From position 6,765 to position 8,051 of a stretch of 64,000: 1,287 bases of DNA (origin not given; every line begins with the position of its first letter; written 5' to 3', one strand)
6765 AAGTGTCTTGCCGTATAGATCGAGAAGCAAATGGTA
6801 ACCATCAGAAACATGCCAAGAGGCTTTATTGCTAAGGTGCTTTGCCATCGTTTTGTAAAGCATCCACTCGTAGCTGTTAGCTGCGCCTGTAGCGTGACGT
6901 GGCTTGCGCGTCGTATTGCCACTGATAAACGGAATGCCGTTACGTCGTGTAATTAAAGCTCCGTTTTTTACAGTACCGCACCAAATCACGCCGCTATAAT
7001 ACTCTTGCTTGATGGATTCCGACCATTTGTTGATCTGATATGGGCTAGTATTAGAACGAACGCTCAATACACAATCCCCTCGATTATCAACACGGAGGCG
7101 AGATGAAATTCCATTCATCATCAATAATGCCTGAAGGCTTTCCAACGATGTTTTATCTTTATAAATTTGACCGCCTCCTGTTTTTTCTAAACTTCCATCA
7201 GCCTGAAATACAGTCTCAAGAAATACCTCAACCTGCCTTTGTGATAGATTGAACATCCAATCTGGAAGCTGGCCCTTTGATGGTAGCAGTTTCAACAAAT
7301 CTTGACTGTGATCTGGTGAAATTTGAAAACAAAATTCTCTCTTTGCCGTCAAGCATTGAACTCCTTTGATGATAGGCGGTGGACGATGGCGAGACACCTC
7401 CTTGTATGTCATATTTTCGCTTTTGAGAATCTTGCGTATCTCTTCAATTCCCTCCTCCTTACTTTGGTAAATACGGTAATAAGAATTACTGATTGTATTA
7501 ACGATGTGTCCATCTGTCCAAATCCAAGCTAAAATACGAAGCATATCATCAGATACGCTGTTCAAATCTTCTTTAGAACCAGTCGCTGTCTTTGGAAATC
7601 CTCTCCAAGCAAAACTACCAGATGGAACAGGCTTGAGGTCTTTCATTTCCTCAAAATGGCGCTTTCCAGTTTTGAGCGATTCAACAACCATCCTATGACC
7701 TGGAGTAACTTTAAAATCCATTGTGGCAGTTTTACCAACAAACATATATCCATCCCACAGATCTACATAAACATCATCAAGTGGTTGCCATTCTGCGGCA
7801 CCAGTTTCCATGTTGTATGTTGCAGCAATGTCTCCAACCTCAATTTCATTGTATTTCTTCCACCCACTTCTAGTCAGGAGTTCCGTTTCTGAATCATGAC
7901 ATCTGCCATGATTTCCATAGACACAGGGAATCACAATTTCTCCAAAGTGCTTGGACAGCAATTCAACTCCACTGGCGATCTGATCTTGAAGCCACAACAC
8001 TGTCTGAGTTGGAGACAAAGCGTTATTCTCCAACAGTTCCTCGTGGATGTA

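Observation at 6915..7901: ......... intein splitting catalytic motif III (GNHGR) of a phage metallophosphoesterase, with a non-canonical G-N|T C-terminal junction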

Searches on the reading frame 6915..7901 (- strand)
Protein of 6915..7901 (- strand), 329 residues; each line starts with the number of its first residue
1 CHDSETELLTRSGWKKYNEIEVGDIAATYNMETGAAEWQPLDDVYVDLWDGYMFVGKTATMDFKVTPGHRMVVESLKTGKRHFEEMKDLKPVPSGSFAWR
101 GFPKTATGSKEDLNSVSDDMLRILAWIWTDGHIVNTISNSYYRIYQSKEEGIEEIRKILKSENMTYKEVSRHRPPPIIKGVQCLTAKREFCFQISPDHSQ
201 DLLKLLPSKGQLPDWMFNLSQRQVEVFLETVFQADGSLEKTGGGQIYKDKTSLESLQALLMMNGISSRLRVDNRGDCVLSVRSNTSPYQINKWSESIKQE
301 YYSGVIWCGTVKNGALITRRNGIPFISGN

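Call 5: search_protein_families(library=ncbifam, proteins=[window:6915-7901:-], max_evalue=1)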
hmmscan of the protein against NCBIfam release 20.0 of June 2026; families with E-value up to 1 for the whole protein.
seq(329 aa): 5 families
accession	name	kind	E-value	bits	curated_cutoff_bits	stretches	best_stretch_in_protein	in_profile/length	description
NF006207.0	PRK08332.1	equivalog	2.4e-05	21.7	2400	1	113-269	998-1143/1684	vitamin B12-dependent ribonucleotide reductase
NF038162.1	RtcB_rel_intein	exception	0.0068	14.4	1150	1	120-238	240-368/961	intein-containing RtcB family protein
NF005852.0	PRK07773.1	equivalog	0.012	13.9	780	1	211-271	599-666/886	replicative DNA helicase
NF011303.0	PRK14715.1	equivalog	0.046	10.7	1585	1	211-276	1201-1269/1627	DNA-directed DNA polymerase II large subunit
NF038098.1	GyrA_w_intein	exception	0.28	9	1850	1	204-282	316-399/1232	intein-containing DNA gyrase subunit A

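Call 6: search_protein_families(library=phrogs, proteins=[window:6915-7901:-], max_evalue=0.01)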
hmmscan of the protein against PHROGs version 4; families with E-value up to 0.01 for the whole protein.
seq(329 aa): 1 family
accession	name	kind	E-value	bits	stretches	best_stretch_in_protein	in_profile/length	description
phrog_85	-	DNA, RNA and nucleotide metabolism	2.6e-07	30.6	1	1-101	89-186/866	thymidylate synthase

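Call 7: search_solved_structures(query=window:6915-7901:-, max_evalue=1, show_alignments=3)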
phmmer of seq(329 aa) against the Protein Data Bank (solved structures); distinct sequences matched with E-value up to 1: 2.
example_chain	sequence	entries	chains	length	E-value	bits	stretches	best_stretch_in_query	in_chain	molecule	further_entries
8v3b_a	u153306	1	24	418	0.31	13.3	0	143-239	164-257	O43_129_+4 component B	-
9mpz_A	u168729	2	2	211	0.6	12.4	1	56-140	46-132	Capsid protein VP1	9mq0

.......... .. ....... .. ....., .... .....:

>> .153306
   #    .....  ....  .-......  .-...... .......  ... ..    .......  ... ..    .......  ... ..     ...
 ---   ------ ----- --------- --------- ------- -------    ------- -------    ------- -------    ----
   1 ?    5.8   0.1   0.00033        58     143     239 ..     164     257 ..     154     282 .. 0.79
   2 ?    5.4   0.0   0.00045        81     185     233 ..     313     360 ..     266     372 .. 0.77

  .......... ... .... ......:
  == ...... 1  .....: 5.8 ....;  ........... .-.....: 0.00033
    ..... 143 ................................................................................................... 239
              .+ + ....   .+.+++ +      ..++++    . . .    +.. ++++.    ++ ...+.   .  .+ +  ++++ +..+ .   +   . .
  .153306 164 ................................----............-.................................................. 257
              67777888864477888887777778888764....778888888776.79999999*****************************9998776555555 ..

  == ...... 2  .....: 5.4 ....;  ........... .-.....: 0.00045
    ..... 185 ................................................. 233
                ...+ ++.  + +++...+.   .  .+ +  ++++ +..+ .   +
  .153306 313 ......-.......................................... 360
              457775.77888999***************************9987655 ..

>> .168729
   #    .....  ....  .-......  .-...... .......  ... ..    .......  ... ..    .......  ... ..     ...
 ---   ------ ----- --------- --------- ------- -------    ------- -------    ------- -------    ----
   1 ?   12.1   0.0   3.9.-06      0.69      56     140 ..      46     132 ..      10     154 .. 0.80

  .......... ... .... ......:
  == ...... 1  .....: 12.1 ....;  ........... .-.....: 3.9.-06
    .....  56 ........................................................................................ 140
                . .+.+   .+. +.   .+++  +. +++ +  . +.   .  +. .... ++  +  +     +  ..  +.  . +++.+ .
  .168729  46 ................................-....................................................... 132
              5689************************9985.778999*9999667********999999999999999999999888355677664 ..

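Call 16: search_solved_structures(query=A1, max_evalue=1, show_alignments=4)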
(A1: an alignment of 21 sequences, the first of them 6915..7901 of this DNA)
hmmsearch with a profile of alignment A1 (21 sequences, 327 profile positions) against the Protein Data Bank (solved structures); distinct sequences matched with E-value up to 1: 9.
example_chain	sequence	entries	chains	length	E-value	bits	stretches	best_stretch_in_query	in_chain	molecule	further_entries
6zgq_A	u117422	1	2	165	0.061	15.8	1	6-77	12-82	AceL NrdHF-1-1 Intein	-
3ifj_A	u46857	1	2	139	0.26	13.7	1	7-44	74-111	Endonuclease PI-MtuI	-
3igd_A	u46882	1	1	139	0.32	13.4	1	7-44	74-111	Endonuclease PI-MtuI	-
2in9_A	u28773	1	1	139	0.32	13.4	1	7-44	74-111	Endonuclease PI-MtuI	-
2in0_A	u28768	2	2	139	0.33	13.4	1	7-44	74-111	Endonuclease PI-MtuI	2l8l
5k08_A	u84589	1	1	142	0.34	13.3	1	7-44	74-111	RecA mini intein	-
5i0a_A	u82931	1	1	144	0.34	13.3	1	7-44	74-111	Intein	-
2in8_A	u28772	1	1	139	0.37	13.2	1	7-44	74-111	Endonuclease PI-MtuI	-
5z1g_A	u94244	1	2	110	0.49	12.8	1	65-123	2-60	rRNA-processing protein EBP2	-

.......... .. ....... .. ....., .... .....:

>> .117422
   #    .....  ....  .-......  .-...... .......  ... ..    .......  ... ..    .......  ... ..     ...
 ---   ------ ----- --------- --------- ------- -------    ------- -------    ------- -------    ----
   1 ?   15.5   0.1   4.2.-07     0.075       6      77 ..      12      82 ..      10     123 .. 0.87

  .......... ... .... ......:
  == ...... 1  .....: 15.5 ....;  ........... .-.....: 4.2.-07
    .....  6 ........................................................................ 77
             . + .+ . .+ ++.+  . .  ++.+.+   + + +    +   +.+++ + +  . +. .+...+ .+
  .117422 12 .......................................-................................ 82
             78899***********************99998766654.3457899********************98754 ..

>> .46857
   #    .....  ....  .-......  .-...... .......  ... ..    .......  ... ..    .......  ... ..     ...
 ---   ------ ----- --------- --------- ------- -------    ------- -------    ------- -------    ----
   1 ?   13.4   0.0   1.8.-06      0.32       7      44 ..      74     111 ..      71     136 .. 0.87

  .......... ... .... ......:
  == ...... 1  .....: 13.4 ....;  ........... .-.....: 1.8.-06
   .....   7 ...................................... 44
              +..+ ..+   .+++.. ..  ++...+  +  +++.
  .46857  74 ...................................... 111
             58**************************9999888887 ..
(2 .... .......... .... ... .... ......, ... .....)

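Call 21: predict_structure(alignment_id=A1)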
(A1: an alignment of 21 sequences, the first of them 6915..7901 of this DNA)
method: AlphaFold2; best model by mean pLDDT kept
length: 329 residues; sequences in the alignment: 21
mean_pLDDT: 93.0   pTM: 0.90
mean pLDDT of the five models: 93.0, 92.3, 92.0, 91.5, 91.4
residues with pLDDT >= 90: 268; 70-90: 57; 50-70: 4; < 50: 0
segments of 3 or more residues with pLDDT < 50: none
pLDDT, mean of each block of 10 residues (from residue 1): 98 96 97 95 97 93 96 93 93 82 93 97 96 87 94 97 97 89 91 95 94 96 96 83 86 97 94 92 82 92 97 94 90
secondary structure, 60 per line:
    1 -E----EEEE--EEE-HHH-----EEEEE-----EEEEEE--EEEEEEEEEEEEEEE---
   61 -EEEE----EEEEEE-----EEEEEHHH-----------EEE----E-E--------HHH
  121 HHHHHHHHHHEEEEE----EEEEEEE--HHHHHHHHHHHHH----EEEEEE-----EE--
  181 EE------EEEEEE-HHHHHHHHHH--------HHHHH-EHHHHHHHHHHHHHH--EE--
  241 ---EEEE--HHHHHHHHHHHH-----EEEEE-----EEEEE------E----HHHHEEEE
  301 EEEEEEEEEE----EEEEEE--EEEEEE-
elements in order: E7-10 E13-15 E25-29 E35-40 E43-57 E62-65 E70-75 E81-85 E100-102 H118-130 E131-135 E140-146 H149-161 E166-171 E189-194 H196-205 H214-218 H221-234 E244-247 H250-261 E267-271 E277-281 H293-296 E297-310 E315-320 E323-328

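Call 24: fold_search(model_id=the predicted structure, library=pdb)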
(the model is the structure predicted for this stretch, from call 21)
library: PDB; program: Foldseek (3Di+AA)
matches with E <= 10: 943; with E <= 0.001: 74
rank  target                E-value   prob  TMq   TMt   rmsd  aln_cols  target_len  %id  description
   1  7qsu                  4.1e-14  1.00  0.64  0.59   5.5       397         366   15  Crystal structure of homing endonuclease-associated TliVMA intein (C1A, d333-339) (released 2022-03-30)
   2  1dq3                  7.6e-13  1.00  0.63  0.48   7.4       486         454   12  CRYSTAL STRUCTURE OF AN ARCHAEAL INTEIN-ENCODED HOMING ENDONUCLEASE PI-PFUI (released 2000-07-05)
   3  7qss                  1.1e-12  1.00  0.63  0.51   6.9       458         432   15  Crystal structure of homing endonuclease-associated TliVMA intein (C1A) (released 2022-03-30)
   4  1vde_B                1.3e-12  1.00  0.55  0.44   8.2       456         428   10  PI-SCEI, A HOMING ENDONUCLEASE WITH PROTEIN SPLICING ACTIVITY (released 1998-04-08)
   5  1vde_A                2.5e-12  1.00  0.55  0.45   8.1       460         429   10  PI-SCEI, A HOMING ENDONUCLEASE WITH PROTEIN SPLICING ACTIVITY (released 1998-04-08)
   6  1ef0_A                2.0e-11  1.00  0.54  0.44   9.1       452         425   10  CRYSTAL STRUCTURE OF PI-SCEI MINIPRECURSOR (released 2000-06-07)
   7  7qst                  2.1e-11  1.00  0.61  0.56   7.1       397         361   14  Crystal structure of homing endonuclease-associated PhoVMA intein (C1A) (released 2022-03-30)
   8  1jva_A                2.1e-11  1.00  0.56  0.46   9.3       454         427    9  CRYSTAL STRUCTURE OF THE VMA1-DERIVED ENDONUCLEASE BEARING THE N AND C EXTEIN PROPEPTIDES (released 2002-08-29)
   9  1ef0_B                5.1e-11  1.00  0.54  0.47   8.4       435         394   10  CRYSTAL STRUCTURE OF PI-SCEI MINIPRECURSOR (released 2000-06-07)
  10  1um2_A                8.6e-11  1.00  0.58  0.48   9.1       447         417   10  Crystal Structure of the Vma1-Derived Endonuclease with the Ligated Extein Segment (released 2004-09-22)
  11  1lws_A                1.1e-10  1.00  0.58  0.47   7.9       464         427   10  Crystal structure of the intein homing endonuclease PI-SceI bound to its recognition sequence (released 2002-09-27)
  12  1jva_B                1.4e-10  1.00  0.57  0.46   8.0       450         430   10  CRYSTAL STRUCTURE OF THE VMA1-DERIVED ENDONUCLEASE BEARING THE N AND C EXTEIN PROPEPTIDES (released 2002-08-29)
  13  1dfa                  3.4e-10  1.00  0.52  0.44   9.3       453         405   11  CRYSTAL STRUCTURE OF PI-SCEI IN C2 SPACE GROUP (released 1999-12-08)
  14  1um2_B                8.9e-10  1.00  0.59  0.48   7.5       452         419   10  Crystal Structure of the Vma1-Derived Endonuclease with the Ligated Extein Segment (released 2004-09-22)
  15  1lwt_A                2.5e-09  1.00  0.54  0.42  10.8       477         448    9  Crystal structure of the intein homing endonuclease PI-SceI bound to its substrate DNA (Ca2+ free) (released 2002-09-27)
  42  6zgq_B                1.0e-05  1.00  0.27  0.55   1.9       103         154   25  AceL NrdHF class 3 split intein GSH linked splice inactive variant - C124A, N146A (released 2020-09-16)
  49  6zgq_A                1.3e-05  1.00  0.27  0.55   2.0       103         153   25  AceL NrdHF class 3 split intein GSH linked splice inactive variant - C124A, N146A (released 2020-09-16)
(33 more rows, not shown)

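Call 49: search_dna_similar(query=window:6915-7901:-, collection=phages, mode=protein, max_rows=40, max_evalue=0.001)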
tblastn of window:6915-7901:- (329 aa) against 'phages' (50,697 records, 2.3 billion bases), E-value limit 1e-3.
Records with a match: 389; places in all: 392; records where one place covers at least 80% of the query: 383.
Best place of each record, by identity: <60% 389.
By first word of the organism name: Mycobacterium 218; Rheinheimera 83; Escherichia 19; Gordonia 11; Pseudomonas 11; Prevotella 9; Salmonella 6; Staphylococcus 5; Campylobacter 4; Tenacibaculum 3; and 14 more.
By host as written in the record: Mycobacterium smegmatis mc2 155 165; Rheinheimera sp. BAL341 83; Mycobacterium smegmatis mc#155 32; - 16; Prevotella sp. 9; Pseudomonas syringae pv. porri LMG 28495 8; Mycobacterium sp. 7; Escherichia coli 7; and 31 more.
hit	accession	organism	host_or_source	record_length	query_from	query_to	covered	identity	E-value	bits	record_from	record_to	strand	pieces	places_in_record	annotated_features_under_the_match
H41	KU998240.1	Gordonia phage Woes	Gordonia terrae 3612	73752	1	329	100%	27.9%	4e-20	97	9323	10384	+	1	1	8: portal protein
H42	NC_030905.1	Gordonia phage Woes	Gordonia terrae 3612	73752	1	329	100%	27.9%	4e-20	97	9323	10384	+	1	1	8: portal protein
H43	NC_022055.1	Mycobacterium phage Bobi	Mycobacterium smegmatis mc2 155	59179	1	329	100%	27.7%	4e-22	103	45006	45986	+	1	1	73: DNA methyltransferase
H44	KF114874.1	Mycobacterium phage Bobi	Mycobacterium smegmatis mc2 155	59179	1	329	100%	27.7%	4e-22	103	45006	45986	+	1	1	73: DNA methylase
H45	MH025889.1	Gordonia phage Hail2Pitt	Gordonia terrae 3612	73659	1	329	100%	27.6%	8e-20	96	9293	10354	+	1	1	8: portal protein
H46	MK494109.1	Gordonia phage Lahirium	Gordonia terrae 3612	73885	1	329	100%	27.6%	8e-20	96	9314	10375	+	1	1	8: portal protein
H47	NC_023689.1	Mycobacterium phage Lilac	Mycobacterium smegmatis mc2 155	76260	1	329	100%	27.2%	7e-21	99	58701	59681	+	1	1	101: DNA methyltransferase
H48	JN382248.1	Mycobacterium phage Lilac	Mycobacterium smegmatis mc2 155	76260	1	329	100%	27.2%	7e-21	99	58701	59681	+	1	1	101: DNA methyltransferase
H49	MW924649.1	Mycobacterium phage Akhila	Mycobacterium smegmatis mc#155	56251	1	329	100%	26.9%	4e-21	100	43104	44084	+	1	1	67: DNA methylase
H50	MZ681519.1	Mycobacterium phage MilanaBonita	Mycobacterium smegmatis mc2 155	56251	1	329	100%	26.9%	4e-21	100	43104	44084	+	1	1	66: DNA methylase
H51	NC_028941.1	Mycobacterium phage Turj99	Mycobacterium smegmatis mc2 155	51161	1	329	100%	26.9%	5e-18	91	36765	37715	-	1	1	metallo-phosphoesterase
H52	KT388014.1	Mycobacterium phage Turj99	Mycobacterium smegmatis mc2 155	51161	1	329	100%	26.9%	5e-18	91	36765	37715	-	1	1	phosphoesterase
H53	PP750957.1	Mycobacterium phage LilBib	Mycobacterium smegmatis mc2155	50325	1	329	100%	26.9%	6e-18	91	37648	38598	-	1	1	51: metallophosphoesterase and HNH endonuclease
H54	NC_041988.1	Mycobacterium phage ShiLan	Mycobacterium smegmatis mc2 155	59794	1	329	100%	26.7%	1e-21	101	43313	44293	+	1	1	65: DNA methyltransferase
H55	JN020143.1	Mycobacterium phage ShiLan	Mycobacterium smegmatis mc2 155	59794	1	329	100%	26.7%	1e-21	101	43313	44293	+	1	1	65: DNA methylase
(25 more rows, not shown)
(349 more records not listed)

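Call 50: get_annotated_region(hit=H51, flank=1500)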
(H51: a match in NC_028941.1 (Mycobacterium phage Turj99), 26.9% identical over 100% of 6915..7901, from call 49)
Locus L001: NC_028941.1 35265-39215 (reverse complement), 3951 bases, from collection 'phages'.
description: Mycobacterium phage Turj99, complete genome.
organism: Mycobacterium phage Turj99 (NCBI taxid 1701849)
taxonomy: Viruses; Duplodnaviria; Heunggongvirae; Uroviricota; Caudoviricetes; Fromanvirus
host: Mycobacterium smegmatis mc2 155; source: soil; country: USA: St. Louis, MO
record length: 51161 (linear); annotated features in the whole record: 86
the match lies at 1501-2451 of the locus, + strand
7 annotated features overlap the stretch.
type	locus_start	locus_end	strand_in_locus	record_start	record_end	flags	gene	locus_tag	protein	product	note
CDS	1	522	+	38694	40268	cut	-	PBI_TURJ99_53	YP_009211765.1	intein-containing topoisomerase primase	Intein-containing topoisomerase primase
CDS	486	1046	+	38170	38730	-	-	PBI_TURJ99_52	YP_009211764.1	phosphofructokinase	Primase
CDS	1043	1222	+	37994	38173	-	-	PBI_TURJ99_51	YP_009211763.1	hypothetical protein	-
CDS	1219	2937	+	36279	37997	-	-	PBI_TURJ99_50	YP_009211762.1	metallo-phosphoesterase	-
CDS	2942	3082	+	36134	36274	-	-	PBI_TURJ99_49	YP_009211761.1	site-specific recombination directionality factor RDF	Recombination directionality factor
CDS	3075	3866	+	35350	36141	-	-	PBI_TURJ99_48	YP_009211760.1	sigma-K factor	-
CDS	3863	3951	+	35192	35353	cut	-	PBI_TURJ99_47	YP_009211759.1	hypothetical protein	-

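Call 51: get_annotated_region(hit=H43, flank=1500)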
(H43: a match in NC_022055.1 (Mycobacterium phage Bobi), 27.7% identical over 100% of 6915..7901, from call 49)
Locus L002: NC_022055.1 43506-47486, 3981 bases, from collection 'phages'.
description: Mycobacterium phage Bobi, complete genome.
organism: Mycobacterium phage Bobi (NCBI taxid 1340708)
taxonomy: Viruses; Duplodnaviria; Heunggongvirae; Uroviricota; Caudoviricetes; Gracegardnervirinae; Cheoctovirus
host: Mycobacterium smegmatis mc2 155; source: soil, North Liberty, IN; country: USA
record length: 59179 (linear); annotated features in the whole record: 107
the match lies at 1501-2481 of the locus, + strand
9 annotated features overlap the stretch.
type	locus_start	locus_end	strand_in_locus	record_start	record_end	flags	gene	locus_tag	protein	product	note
CDS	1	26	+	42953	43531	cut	68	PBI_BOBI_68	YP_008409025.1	single strand annealing protein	-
CDS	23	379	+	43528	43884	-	69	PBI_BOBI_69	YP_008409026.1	HNH endonuclease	-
CDS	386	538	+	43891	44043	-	70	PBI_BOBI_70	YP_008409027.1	hypothetical protein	-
CDS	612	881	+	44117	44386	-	71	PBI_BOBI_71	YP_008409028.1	hypothetical protein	-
CDS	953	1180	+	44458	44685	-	72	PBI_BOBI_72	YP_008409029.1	hypothetical protein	-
CDS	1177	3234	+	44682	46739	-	73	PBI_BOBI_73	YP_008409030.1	DNA methyltransferase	DNA Methylase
CDS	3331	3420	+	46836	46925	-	74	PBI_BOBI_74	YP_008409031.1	hypothetical protein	-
CDS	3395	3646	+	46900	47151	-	75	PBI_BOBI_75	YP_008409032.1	methyltransferase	DNA methylase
CDS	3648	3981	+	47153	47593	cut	76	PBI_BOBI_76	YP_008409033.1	DNA methyltransferase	-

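Call 56: find_homologous_proteins(query=A1, max_evalue=0.00001)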
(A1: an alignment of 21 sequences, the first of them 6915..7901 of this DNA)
Query A1 (21 sequences) (329 aa, profile of the alignment): 14 proteins with E <= 0.00001 among 3290 candidates.
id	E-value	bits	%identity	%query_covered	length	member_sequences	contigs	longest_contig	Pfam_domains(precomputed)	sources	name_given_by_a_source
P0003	1.1e-139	483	86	100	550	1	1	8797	PF14528.12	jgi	jgi:hypothetical protein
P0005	5.3e-138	478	93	100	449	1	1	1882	PF14528.12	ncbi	-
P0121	6.6e-125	435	44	96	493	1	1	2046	PF14528.12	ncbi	ncbi:MAG: LAGLIDADG family homing endonuclease, partial [Verrucomicrobiota bacterium]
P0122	1.4e-49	187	30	100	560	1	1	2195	PF12850.13,PF00149.34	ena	-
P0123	8.6e-48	181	53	38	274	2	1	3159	-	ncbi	-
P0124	6.1e-38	149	29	100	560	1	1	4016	PF00112.30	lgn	-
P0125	4.6e-26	110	27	100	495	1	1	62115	-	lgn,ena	-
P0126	3.2e-25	107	27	99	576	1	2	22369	PF01510.31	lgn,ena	-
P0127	1.8e-21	95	24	98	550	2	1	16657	PF09374.16,PF01510.31,PF01471.24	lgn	-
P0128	2.8e-17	81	23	100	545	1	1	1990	-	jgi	jgi:hypothetical protein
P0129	3.5e-17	81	22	98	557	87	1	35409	PF01510.31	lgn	-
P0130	4.1e-17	81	22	98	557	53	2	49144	PF01510.31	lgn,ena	-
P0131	4.3e-12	64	33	27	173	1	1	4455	-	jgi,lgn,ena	-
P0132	2.5e-11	62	31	36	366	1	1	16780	-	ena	-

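Call 77: search_protein_representatives(alignment_id=A1)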
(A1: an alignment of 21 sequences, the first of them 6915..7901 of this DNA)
Query: 21 sequences, 327 profile positions. Proteins with E-value up to 0.001 (for the whole library): 17222; up to 1e-10: 12105; up to 1e-30: 1897. The best 150 are listed.
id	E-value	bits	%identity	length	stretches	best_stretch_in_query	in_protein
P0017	1.8e-144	497.4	-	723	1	1-327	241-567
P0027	7.3e-143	492.1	-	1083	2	1-327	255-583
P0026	4.0e-142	489.7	-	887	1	1-327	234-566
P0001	5.6e-140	482.6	-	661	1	1-327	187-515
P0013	9.3e-138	475.3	-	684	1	1-327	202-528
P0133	1.3e-135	468.3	-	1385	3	1-327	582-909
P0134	4.2e-134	463.3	-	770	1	1-327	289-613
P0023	9.9e-133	458.8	-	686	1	1-327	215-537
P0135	4.5e-131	453.4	-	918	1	1-327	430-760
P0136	6.7e-131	452.8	-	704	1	1-327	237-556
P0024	2.9e-130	450.7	-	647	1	1-327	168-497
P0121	2.1e-125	434.7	-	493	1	1-314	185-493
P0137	4.0e-124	430.5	-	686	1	1-327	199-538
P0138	2.9e-102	358.7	-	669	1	1-327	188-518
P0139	2.1e-100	352.6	-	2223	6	1-327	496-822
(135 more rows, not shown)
